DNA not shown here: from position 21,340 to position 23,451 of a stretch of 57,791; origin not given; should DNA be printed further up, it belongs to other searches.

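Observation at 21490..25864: AT-rich three-gene operon ending in a lectin / duplicated helical-hairpin / papain-like fusion protein: candidate undescribed toxin or bacteriocin-like system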

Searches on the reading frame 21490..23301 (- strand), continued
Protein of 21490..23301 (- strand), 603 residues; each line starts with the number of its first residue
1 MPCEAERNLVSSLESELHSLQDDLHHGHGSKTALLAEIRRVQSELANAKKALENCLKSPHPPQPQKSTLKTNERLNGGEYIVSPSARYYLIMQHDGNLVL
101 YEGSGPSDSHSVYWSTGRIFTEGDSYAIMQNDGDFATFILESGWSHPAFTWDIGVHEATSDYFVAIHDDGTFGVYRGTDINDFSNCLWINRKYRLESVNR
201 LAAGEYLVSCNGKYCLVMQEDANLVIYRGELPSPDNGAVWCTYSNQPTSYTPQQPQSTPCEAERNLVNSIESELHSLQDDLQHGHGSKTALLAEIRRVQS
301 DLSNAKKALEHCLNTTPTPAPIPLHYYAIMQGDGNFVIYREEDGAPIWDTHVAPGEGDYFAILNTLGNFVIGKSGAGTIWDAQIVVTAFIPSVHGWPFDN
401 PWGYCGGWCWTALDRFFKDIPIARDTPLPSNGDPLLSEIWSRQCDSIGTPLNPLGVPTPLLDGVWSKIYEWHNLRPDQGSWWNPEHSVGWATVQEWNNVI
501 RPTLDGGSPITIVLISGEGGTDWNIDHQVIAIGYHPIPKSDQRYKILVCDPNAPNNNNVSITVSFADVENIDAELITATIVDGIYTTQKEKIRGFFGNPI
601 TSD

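Call 83: find_related_loci(query=A5, collection=metagenome_contigs, flank=7000)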
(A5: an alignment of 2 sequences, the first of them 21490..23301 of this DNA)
Query A5 (603 aa) in metagenome_contigs; peptide patterns used: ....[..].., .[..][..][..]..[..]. (x = any residue, [..] = any of these).
281 stretches matched a pattern; 12 encode a relative of the query (tblastn E <= 1e-3); 12 distinct loci.
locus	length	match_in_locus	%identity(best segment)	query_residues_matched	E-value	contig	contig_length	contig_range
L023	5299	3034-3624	33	382-562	3e-26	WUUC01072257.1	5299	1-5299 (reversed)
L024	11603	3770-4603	36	64-413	6e-24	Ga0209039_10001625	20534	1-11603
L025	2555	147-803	30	381-603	2e-22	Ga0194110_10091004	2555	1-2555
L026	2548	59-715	30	381-603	3e-22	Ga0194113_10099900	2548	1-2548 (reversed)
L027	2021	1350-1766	36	66-371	6e-22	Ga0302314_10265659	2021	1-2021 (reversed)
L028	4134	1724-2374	31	50-391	1e-14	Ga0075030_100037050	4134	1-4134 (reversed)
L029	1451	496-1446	24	57-371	2e-12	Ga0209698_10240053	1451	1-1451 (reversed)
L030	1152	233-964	25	61-362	1e-8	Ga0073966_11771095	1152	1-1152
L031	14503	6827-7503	33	67-380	1e-12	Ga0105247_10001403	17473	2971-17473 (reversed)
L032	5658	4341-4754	25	23-404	3e-7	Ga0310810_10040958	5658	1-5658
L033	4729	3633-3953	39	69-254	8e-7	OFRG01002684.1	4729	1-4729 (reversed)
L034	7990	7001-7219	37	65-138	9e-6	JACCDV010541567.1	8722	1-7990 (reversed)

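Call 94: list_cluster_members(proteins=[window:21490-23301:-, window:23927-25864:-, window:23377-23865:-, window:30990-32276:+, window:1100-2908:-, window:39472-41991:+, window:54492-55910:-])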
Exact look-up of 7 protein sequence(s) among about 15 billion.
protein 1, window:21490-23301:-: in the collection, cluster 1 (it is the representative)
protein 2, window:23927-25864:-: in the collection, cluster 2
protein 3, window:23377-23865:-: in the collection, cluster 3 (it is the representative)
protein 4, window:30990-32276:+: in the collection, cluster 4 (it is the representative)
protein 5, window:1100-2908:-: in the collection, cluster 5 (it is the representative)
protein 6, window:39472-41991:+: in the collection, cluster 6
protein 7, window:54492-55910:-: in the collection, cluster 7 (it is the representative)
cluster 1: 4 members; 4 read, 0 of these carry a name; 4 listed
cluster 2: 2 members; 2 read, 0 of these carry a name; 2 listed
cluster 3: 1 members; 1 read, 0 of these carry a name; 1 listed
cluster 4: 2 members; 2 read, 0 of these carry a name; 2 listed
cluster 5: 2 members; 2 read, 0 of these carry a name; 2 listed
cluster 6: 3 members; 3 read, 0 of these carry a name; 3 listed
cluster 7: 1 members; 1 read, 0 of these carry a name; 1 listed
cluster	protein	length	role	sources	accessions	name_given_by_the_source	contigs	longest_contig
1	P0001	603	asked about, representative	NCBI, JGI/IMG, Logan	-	-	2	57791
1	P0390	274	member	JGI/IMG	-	-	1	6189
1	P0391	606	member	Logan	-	-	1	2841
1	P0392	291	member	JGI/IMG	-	-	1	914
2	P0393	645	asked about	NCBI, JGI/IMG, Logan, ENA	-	-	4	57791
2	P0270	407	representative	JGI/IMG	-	-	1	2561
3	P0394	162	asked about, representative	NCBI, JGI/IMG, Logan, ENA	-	-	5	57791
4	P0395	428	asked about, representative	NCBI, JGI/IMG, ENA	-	-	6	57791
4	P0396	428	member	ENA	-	-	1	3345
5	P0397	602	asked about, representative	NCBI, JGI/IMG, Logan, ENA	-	-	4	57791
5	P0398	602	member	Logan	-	-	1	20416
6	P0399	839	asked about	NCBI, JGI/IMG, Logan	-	-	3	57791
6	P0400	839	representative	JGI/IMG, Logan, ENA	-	-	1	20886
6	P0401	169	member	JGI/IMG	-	-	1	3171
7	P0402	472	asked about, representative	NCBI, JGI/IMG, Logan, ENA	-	-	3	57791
